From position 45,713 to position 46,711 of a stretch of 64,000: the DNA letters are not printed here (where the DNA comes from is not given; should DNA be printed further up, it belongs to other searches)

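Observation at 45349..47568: RibD_C (DHFR-like), CofE-like and ATP-grasp (CofF/RimK-like) gene triad in a genome with no F420 biosynthesis context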

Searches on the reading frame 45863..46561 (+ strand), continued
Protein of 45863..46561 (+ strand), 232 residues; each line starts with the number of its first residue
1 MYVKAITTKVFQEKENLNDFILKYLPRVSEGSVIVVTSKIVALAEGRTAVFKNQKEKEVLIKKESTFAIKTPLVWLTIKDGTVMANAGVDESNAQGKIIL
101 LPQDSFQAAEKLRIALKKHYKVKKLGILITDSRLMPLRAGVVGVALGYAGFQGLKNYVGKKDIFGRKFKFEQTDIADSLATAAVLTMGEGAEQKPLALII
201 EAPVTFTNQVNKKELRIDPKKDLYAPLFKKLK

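Call 51: list_cluster_members(proteins=[P0001, P0121, P0002, P0083, P0132, P0182, P0141, P0017, P0045, P0074])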
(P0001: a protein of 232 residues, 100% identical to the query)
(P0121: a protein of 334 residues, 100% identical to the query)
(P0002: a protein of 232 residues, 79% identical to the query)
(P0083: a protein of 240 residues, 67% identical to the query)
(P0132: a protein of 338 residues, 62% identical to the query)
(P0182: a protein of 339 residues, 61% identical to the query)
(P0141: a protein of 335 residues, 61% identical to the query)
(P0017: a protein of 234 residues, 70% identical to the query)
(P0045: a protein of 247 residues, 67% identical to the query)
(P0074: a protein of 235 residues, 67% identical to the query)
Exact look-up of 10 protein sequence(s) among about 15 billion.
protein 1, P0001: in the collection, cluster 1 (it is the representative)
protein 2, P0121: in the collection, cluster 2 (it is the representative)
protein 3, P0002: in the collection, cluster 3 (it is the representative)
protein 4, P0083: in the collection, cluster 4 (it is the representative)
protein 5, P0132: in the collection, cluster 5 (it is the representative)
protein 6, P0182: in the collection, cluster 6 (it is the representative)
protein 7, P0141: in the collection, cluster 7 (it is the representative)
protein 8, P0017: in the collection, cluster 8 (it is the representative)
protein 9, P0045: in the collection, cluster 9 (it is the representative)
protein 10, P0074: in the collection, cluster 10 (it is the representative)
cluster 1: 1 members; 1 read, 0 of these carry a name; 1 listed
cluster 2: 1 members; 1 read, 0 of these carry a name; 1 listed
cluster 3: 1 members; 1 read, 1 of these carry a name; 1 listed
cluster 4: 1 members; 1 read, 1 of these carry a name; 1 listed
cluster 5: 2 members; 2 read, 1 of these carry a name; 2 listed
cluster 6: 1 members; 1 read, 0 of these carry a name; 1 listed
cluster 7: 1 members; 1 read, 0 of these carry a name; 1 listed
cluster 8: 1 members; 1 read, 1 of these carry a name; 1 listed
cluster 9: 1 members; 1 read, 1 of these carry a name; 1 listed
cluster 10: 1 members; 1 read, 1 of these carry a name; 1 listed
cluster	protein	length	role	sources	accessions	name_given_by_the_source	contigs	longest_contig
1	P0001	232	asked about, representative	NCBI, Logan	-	-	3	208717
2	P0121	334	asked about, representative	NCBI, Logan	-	-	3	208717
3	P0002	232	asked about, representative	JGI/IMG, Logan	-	coenzyme F420-0:L-glutamate ligase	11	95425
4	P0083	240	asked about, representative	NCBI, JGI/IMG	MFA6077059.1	MAG: coenzyme F420-0:L-glutamate ligase [Candidatus Paceibacterota bacterium] | coenzyme F420-0:L-glutamate ligase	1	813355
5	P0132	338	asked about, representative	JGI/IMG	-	D-alanine-D-alanine ligase-like ATP-grasp enzyme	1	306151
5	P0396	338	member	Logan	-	-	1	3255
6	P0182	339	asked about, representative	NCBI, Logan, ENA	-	-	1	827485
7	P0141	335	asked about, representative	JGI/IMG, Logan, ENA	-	-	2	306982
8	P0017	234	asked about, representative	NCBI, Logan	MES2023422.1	MAG: coenzyme F420-0:L-glutamate ligase [Patescibacteria group bacterium]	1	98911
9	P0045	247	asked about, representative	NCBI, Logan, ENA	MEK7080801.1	MAG: coenzyme F420-0:L-glutamate ligase [Patescibacteria group bacterium]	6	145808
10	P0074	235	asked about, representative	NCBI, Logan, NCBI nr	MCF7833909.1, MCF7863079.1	MAG: coenzyme F420-0:L-glutamate ligase [Candidatus Pacebacteria bacterium] | coenzyme F420-0:L-glutamate ligase [Candidatus Paceibacterota bacterium]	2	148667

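Call 54: search_protein_families(library=ncbifam, proteins=[P0281, P0264, P0265, P0257, P0311, P0253, P0256, P0285, P0293, P0309], max_evalue=1e-10)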
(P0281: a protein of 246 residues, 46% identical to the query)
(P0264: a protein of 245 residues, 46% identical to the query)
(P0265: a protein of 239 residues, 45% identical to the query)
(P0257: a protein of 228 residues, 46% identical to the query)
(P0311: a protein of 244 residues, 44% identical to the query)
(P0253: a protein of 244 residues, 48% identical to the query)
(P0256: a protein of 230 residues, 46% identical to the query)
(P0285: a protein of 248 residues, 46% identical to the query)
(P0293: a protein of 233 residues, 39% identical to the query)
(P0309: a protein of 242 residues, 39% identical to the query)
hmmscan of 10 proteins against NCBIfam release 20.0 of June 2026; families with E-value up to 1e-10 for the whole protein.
P0281 (246 aa): 4 families
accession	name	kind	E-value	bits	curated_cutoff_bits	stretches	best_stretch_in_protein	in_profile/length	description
TIGR04132.1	intra_fol_E_lig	hypoth_equivalog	1e-64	218.2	350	1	5-241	1-236/241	putative folate metabolism gamma-glutamate ligase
TIGR01916.1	F420_cofE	equivalog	7e-44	150.1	180.65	1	6-234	2-242/244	coenzyme F420-0:L-glutamate ligase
NF009809.0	PRK13293.1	equivalog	2e-43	148.6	274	1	5-242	3-250/253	coenzyme F420-0:L-glutamate ligase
NF009810.0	PRK13294.1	equivalog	1.8e-35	122.7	304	1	5-235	13-242/449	coenzyme F420-0:L-glutamate ligase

P0264 (245 aa): 4 families
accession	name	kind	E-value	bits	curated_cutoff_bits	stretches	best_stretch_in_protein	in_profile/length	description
TIGR04132.1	intra_fol_E_lig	hypoth_equivalog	1.8e-64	217.4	350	1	7-239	3-237/241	putative folate metabolism gamma-glutamate ligase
TIGR01916.1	F420_cofE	equivalog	2e-42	145.3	180.65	1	7-231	3-242/244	coenzyme F420-0:L-glutamate ligase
NF009809.0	PRK13293.1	equivalog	1.3e-40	139.3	274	1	69-232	82-243/253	coenzyme F420-0:L-glutamate ligase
NF009810.0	PRK13294.1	equivalog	2.1e-36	125.8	304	1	13-232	22-242/449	coenzyme F420-0:L-glutamate ligase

P0265 (239 aa): 4 families
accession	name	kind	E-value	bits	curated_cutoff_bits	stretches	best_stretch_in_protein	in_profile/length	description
TIGR04132.1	intra_fol_E_lig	hypoth_equivalog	2.9e-78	262.6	350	1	1-239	1-241/241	putative folate metabolism gamma-glutamate ligase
TIGR01916.1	F420_cofE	equivalog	5.2e-40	137.4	180.65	1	10-202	11-222/244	coenzyme F420-0:L-glutamate ligase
NF009809.0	PRK13293.1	equivalog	2.2e-38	132.1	274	1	73-205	93-225/253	coenzyme F420-0:L-glutamate ligase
NF009810.0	PRK13294.1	equivalog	4.5e-33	114.8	304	1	13-228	26-242/449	coenzyme F420-0:L-glutamate ligase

P0257 (228 aa): 4 families
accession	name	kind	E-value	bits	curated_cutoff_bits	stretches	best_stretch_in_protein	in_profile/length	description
TIGR04132.1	intra_fol_E_lig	hypoth_equivalog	7.9e-53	179.3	350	1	1-211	1-214/241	putative folate metabolism gamma-glutamate ligase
NF009809.0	PRK13293.1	equivalog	4.6e-44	150.7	274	1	61-226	81-245/253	coenzyme F420-0:L-glutamate ligase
TIGR01916.1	F420_cofE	equivalog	1.1e-43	149.4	180.65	1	15-225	17-244/244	coenzyme F420-0:L-glutamate ligase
NF009810.0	PRK13294.1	equivalog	1.4e-33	116.5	304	1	18-225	32-243/449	coenzyme F420-0:L-glutamate ligase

P0311 (244 aa): 4 families
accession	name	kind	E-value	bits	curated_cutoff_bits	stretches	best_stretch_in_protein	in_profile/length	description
TIGR04132.1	intra_fol_E_lig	hypoth_equivalog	5.2e-81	271.6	350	1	1-243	1-241/241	putative folate metabolism gamma-glutamate ligase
NF009809.0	PRK13293.1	equivalog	1.3e-26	93.5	274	1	51-206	71-222/253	coenzyme F420-0:L-glutamate ligase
TIGR01916.1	F420_cofE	equivalog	2.9e-26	92.4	180.65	1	18-206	19-222/244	coenzyme F420-0:L-glutamate ligase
NF009810.0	PRK13294.1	equivalog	1.2e-19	70.5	304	1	11-202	24-218/449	coenzyme F420-0:L-glutamate ligase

P0253 (244 aa): 4 families
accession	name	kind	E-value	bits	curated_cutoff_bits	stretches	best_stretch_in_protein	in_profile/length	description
TIGR04132.1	intra_fol_E_lig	hypoth_equivalog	7.2e-56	189.3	350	1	4-212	2-213/241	putative folate metabolism gamma-glutamate ligase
TIGR01916.1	F420_cofE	equivalog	2.4e-38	132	180.65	1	13-227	12-244/244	coenzyme F420-0:L-glutamate ligase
NF009809.0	PRK13293.1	equivalog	9.5e-35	120.2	274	1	66-227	83-244/253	coenzyme F420-0:L-glutamate ligase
NF009810.0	PRK13294.1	equivalog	1.9e-30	106.2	304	1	12-236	23-255/449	coenzyme F420-0:L-glutamate ligase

P0256 (230 aa): 4 families
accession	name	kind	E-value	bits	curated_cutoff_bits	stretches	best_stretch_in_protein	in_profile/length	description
TIGR04132.1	intra_fol_E_lig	hypoth_equivalog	4e-56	190.1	350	1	1-227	1-233/241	putative folate metabolism gamma-glutamate ligase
TIGR01916.1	F420_cofE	equivalog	2.2e-38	132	180.65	1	14-224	15-243/244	coenzyme F420-0:L-glutamate ligase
NF009809.0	PRK13293.1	equivalog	1.2e-37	129.6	274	1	77-225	96-244/253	coenzyme F420-0:L-glutamate ligase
NF009810.0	PRK13294.1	equivalog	2.1e-28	99.4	304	1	12-226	25-244/449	coenzyme F420-0:L-glutamate ligase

P0285 (248 aa): 4 families
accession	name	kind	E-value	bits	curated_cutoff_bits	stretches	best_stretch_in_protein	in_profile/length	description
TIGR04132.1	intra_fol_E_lig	hypoth_equivalog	2.2e-48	164.7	350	1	27-235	25-235/241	putative folate metabolism gamma-glutamate ligase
TIGR01916.1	F420_cofE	equivalog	2.2e-34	119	180.65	1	29-220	28-234/244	coenzyme F420-0:L-glutamate ligase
NF009809.0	PRK13293.1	equivalog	4.5e-34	118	274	1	25-220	25-234/253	coenzyme F420-0:L-glutamate ligase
NF009810.0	PRK13294.1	equivalog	2e-24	86.3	304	1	27-210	38-224/449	coenzyme F420-0:L-glutamate ligase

P0293 (233 aa): 4 families
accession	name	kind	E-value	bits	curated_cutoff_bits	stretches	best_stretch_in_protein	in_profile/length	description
TIGR04132.1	intra_fol_E_lig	hypoth_equivalog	2e-74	250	350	1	1-226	1-229/241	putative folate metabolism gamma-glutamate ligase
TIGR01916.1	F420_cofE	equivalog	4.2e-33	114.8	180.65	1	16-202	17-222/244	coenzyme F420-0:L-glutamate ligase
NF009809.0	PRK13293.1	equivalog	5.9e-33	114.3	274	1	33-216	50-234/253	coenzyme F420-0:L-glutamate ligase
NF009810.0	PRK13294.1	equivalog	3.7e-23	82.1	304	1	11-206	24-226/449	coenzyme F420-0:L-glutamate ligase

P0309 (242 aa): 4 families
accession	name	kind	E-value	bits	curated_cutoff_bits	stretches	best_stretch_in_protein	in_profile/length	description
TIGR04132.1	intra_fol_E_lig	hypoth_equivalog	7.4e-67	225.2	350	1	1-235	1-235/241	putative folate metabolism gamma-glutamate ligase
NF009809.0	PRK13293.1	equivalog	5.2e-42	144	274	1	5-232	7-245/253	coenzyme F420-0:L-glutamate ligase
TIGR01916.1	F420_cofE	equivalog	2e-40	138.8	180.65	1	9-230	10-243/244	coenzyme F420-0:L-glutamate ligase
NF009810.0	PRK13294.1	equivalog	1.7e-30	106.3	304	1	11-230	24-242/449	coenzyme F420-0:L-glutamate ligase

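Call 55: list_cluster_members(proteins=[P0281, P0264, P0265, P0257, P0311, P0253, P0256, P0285, P0293, P0309])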
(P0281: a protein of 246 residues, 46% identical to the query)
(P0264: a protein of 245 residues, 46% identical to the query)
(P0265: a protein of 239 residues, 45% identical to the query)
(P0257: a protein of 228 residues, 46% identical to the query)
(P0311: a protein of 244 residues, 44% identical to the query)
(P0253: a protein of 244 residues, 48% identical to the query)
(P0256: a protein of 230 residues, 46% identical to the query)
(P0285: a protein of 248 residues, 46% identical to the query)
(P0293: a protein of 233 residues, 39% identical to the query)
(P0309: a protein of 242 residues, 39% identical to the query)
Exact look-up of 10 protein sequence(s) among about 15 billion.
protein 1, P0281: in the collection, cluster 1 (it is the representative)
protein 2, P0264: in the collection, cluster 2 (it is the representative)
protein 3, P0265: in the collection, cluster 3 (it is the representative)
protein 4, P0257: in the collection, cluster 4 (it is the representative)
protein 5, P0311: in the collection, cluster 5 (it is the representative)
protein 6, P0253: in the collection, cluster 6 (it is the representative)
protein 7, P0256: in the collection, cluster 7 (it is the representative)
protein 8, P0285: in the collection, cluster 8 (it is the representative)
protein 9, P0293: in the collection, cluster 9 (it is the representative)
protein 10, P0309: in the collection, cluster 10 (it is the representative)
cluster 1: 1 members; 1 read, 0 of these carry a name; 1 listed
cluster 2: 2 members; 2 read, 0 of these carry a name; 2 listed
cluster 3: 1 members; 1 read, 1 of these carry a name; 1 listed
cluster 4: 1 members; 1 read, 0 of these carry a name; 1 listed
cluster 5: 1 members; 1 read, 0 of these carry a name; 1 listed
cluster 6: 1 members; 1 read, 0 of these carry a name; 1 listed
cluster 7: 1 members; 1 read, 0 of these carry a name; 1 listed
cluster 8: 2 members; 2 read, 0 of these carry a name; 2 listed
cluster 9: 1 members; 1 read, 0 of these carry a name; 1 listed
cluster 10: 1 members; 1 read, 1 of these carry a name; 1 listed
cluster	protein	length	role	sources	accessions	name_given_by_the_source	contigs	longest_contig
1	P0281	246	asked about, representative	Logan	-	-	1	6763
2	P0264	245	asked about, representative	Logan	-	-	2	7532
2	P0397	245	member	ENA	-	-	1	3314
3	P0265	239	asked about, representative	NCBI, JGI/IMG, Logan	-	putative folate metabolism gamma-glutamate ligase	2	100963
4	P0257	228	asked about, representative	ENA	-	-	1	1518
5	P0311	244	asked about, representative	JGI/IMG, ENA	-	-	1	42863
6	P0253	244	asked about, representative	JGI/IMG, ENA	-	-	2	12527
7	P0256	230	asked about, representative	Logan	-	-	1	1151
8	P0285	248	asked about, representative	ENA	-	-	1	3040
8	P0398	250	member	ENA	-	-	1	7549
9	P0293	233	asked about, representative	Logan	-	-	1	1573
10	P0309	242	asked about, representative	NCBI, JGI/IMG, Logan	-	coenzyme F420-0:L-glutamate ligase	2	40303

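Call 56: find_encoding_contigs(protein=P0277, flank=6000, max_places=2)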
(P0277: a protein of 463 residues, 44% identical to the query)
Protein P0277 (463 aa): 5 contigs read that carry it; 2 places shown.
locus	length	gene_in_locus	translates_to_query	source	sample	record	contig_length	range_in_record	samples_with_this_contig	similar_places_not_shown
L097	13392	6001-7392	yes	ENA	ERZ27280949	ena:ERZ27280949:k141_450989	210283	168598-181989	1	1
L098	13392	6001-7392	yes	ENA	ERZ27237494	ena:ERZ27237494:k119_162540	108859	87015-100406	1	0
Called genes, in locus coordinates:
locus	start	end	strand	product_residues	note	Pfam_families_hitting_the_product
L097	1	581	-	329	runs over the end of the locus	PF01244:Peptidase_M19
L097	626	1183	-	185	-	PF01612:DNA_pol_A_exo1 (weak), PF13482:RNase_H_2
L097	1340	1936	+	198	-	PF04116:FA_hydroxylase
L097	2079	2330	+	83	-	PF00886:Ribosomal_S16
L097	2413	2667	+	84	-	PF13083:KH_KhpA-B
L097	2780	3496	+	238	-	PF01746:tRNA_m1G_MT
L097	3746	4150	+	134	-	-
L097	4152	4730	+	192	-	PF09936:Methyltrn_RNA_4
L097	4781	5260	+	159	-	PF01245:Ribosomal_L19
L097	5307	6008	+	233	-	PF01351:RNase_HII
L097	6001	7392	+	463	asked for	PF02592:Vut_1, PF01996:F420_ligase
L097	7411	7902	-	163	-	PF01475:FUR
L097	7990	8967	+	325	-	-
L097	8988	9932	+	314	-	PF01297:ZnuA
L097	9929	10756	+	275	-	PF00950:ABC-3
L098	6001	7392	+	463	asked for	PF02592:Vut_1, PF01996:F420_ligase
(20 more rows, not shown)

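Call 57: find_encoding_contigs(protein=P0265, flank=6000, max_places=2)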
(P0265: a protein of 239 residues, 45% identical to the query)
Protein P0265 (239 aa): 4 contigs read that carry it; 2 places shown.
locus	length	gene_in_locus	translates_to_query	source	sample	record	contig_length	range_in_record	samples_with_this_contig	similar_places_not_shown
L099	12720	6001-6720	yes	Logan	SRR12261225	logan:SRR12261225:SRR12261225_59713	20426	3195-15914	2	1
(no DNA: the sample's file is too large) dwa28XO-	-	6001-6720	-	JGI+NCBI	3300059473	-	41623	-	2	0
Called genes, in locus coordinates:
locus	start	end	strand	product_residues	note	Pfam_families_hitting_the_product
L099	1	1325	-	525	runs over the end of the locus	PF02874:ATP-synt_ab_N, PF00006:ATP-synt_ab, PF00306:ATP-synt_ab_C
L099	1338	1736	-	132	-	PF00213:OSCP, PF25416:GRHL1_C (weak)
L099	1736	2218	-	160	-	PF00430:ATP-synt_B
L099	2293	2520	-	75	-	PF00137:ATP-synt_C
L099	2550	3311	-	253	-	PF00119:ATP-synt_A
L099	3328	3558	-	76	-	PF09527:ATPase_gene1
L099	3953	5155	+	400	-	PF02769:AIRS_C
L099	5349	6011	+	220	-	PF02592:Vut_1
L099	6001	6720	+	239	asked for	PF01996:F420_ligase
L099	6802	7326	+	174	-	-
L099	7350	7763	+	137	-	PF20393:Pro_CA_2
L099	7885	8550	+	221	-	-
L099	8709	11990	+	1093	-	PF12768:Rax2, PF07581:Glug (faint), PF00404:Dockerin_1 (faint)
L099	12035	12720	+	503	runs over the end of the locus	-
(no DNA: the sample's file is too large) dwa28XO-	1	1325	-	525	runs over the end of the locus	PF02874:ATP-synt_ab_N, PF00006:ATP-synt_ab, PF00306:ATP-synt_ab_C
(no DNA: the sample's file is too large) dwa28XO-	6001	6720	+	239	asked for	PF01996:F420_ligase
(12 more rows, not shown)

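Call 58: find_encoding_contigs(protein=P0311, flank=6000, max_places=2)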
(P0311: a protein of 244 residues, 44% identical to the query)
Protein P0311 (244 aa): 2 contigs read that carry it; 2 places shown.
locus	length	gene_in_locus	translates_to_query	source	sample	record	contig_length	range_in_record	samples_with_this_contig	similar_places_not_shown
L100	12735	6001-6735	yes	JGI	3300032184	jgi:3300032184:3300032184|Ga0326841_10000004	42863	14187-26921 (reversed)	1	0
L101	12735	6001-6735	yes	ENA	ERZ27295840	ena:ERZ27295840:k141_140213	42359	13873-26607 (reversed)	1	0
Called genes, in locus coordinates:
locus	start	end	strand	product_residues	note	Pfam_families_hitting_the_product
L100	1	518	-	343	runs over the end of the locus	PF01026:TatD_DNase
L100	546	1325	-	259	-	PF00813:FliP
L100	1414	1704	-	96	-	-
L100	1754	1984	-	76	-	-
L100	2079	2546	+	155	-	-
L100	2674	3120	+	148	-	-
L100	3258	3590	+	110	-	PF02049:FliE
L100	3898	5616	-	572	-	PF00875:DNA_photolyase, PF03441:FAD_binding_7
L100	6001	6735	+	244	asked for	PF01996:F420_ligase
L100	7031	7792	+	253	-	PF00106:adh_short, PF01370:Epimerase, PF08659:KR, PF13460:NAD_binding_10 (weak), PF13561:adh_short_C2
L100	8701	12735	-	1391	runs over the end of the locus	PF04997:RNA_pol_Rpb1_1, PF00623:RNA_pol_Rpb1_2, PF04983:RNA_pol_Rpb1_3, PF05000:RNA_pol_Rpb1_4, PF04998:RNA_pol_Rpb1_5, PF21668:RPOC_hybrid (faint)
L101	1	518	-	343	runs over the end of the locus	PF01026:TatD_DNase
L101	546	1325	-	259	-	PF00813:FliP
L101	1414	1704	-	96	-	-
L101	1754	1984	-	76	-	-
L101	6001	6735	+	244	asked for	PF01996:F420_ligase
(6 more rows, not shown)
